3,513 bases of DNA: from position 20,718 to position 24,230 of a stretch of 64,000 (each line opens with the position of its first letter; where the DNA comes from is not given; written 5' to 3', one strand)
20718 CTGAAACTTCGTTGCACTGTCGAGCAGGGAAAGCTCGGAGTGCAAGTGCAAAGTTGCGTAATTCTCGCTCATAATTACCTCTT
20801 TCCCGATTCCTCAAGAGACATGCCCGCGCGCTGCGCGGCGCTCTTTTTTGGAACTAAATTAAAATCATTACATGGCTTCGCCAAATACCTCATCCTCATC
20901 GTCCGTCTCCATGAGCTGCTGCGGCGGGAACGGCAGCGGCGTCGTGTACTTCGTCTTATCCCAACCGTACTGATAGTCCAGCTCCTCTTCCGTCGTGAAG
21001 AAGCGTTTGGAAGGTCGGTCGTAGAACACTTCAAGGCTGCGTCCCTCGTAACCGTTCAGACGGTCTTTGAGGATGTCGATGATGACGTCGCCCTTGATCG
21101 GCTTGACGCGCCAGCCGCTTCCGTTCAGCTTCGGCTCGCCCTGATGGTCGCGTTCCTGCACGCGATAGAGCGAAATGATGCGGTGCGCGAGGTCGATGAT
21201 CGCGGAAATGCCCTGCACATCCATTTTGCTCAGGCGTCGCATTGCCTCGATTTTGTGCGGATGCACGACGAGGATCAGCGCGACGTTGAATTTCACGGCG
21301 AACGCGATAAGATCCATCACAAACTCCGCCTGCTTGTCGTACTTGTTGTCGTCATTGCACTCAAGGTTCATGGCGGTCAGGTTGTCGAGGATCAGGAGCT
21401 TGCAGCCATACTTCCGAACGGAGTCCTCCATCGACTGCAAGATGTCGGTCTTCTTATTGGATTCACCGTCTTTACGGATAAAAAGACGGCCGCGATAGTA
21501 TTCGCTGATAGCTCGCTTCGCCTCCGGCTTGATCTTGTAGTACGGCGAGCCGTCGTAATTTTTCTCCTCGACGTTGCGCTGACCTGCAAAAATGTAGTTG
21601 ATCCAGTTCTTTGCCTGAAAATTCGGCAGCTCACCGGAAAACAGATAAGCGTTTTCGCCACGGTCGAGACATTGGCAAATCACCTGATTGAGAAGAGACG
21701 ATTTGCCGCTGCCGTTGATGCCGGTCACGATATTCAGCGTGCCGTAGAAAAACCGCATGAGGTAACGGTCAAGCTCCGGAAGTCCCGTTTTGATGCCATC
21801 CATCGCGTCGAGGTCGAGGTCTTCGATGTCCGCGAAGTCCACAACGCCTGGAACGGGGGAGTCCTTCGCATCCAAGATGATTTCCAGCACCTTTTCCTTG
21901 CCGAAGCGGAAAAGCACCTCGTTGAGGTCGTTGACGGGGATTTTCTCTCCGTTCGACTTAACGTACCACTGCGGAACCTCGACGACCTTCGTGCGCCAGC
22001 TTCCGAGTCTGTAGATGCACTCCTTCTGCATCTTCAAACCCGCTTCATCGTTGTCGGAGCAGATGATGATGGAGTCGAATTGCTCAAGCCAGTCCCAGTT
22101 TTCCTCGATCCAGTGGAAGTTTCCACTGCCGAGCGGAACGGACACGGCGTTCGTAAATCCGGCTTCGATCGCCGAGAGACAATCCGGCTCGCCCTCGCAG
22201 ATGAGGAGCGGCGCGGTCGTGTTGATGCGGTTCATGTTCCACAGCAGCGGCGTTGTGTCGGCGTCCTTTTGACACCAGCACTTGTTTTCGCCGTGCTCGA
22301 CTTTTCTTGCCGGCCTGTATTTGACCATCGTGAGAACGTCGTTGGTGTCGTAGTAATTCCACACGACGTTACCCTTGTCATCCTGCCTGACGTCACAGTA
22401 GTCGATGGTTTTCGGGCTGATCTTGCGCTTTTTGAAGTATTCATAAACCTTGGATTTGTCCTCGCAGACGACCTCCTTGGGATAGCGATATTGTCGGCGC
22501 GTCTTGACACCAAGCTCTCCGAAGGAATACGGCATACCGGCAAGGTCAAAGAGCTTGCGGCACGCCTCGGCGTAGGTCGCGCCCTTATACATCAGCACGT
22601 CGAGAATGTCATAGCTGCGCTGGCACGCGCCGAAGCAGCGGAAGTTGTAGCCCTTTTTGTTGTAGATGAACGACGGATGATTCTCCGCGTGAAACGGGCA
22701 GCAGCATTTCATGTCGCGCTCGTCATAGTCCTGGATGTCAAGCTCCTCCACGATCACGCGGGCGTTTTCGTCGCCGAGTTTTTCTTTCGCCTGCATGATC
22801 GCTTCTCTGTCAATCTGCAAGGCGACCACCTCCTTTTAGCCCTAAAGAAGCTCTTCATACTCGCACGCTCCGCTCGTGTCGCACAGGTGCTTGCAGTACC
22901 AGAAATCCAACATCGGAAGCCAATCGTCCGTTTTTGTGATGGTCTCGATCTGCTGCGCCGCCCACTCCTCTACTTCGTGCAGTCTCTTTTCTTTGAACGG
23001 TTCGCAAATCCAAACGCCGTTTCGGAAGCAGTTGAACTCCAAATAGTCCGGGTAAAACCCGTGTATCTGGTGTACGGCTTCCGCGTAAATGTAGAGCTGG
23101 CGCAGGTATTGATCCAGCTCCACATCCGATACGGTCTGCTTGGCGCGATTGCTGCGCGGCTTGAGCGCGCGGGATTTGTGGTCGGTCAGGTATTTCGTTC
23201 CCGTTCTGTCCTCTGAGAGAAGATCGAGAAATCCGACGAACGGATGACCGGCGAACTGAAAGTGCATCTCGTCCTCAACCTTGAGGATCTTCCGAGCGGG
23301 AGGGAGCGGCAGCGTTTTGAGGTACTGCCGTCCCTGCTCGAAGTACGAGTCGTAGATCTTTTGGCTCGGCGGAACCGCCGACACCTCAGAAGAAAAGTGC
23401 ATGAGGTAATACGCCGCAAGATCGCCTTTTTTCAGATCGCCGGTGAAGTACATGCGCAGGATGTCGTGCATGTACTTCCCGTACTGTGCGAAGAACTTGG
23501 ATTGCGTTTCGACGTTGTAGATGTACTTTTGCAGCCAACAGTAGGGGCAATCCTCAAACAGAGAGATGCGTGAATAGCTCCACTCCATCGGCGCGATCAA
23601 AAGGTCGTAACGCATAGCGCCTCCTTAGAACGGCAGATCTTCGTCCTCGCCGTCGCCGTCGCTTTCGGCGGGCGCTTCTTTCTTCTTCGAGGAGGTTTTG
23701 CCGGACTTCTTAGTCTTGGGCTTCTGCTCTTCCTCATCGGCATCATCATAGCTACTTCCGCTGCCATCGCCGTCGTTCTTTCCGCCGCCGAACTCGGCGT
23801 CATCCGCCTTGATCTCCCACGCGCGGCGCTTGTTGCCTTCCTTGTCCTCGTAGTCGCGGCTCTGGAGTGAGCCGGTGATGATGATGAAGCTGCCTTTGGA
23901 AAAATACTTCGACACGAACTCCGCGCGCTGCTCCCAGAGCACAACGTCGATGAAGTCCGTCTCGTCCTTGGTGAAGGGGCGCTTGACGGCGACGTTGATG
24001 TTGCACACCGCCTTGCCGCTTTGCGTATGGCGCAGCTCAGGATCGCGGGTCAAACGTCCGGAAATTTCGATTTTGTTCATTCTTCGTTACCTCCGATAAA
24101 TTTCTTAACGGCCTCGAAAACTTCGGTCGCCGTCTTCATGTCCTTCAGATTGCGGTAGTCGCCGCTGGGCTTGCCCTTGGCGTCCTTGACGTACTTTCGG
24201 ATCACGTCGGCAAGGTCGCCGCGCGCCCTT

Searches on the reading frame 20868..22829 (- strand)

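Call 17: search_protein_families(library=phrogs, proteins=[window:20868-22829:-], max_evalue=0.00001)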
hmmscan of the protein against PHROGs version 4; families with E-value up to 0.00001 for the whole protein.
window:20868-22829:- (653 aa): 10 families
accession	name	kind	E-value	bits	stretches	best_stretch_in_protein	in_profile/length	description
phrog_239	-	DNA, RNA and nucleotide metabolism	1.8e-87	296.1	1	39-629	40-620/801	DNA primase/helicase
phrog_5482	-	unknown function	1.4e-27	97.4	1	342-628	26-314/341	-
phrog_19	-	DNA, RNA and nucleotide metabolism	2.2e-25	90.6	1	327-621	307-588/621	DnaB-like replicative helicase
phrog_47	-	DNA, RNA and nucleotide metabolism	6e-25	88.9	1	12-314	23-330/947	DNA primase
phrog_849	-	DNA, RNA and nucleotide metabolism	5.5e-15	56.3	1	85-328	104-349/435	DNA primase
phrog_6444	-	DNA, RNA and nucleotide metabolism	5.5e-15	56.2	1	38-102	34-98/577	DNA primase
phrog_11992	-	unknown function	7.4e-10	40.3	1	22-122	12-108/177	-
phrog_243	-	DNA, RNA and nucleotide metabolism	1.4e-09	38.3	1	350-568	22-231/273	DnaB-like replicative helicase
phrog_360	-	DNA, RNA and nucleotide metabolism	2.7e-07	31.7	1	35-92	25-82/133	DNA primase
phrog_18097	-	DNA, RNA and nucleotide metabolism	9.6e-07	29.6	1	40-87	33-80/199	DNA primase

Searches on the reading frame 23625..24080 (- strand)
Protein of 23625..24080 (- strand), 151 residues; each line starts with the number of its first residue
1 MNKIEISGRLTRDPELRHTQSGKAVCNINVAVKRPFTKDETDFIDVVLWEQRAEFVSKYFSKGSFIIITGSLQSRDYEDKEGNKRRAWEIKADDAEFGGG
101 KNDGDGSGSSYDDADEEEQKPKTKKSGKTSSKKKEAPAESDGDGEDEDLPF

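Call 60: search_protein_families(library=pfam, proteins=[window:23625-24080:-], max_evalue=0.001)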
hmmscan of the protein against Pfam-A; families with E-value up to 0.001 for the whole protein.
window:23625-24080:- (151 aa): 2 families
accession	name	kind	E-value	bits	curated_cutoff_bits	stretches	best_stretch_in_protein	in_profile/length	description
PF00436.31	SSB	-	1.3e-29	102.8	26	1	1-97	1-103/104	Single-strand binding protein family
PF01336.31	tRNA_anti-codon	-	4.1e-06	27.1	27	1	38-95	23-72/75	OB-fold nucleic acid binding domain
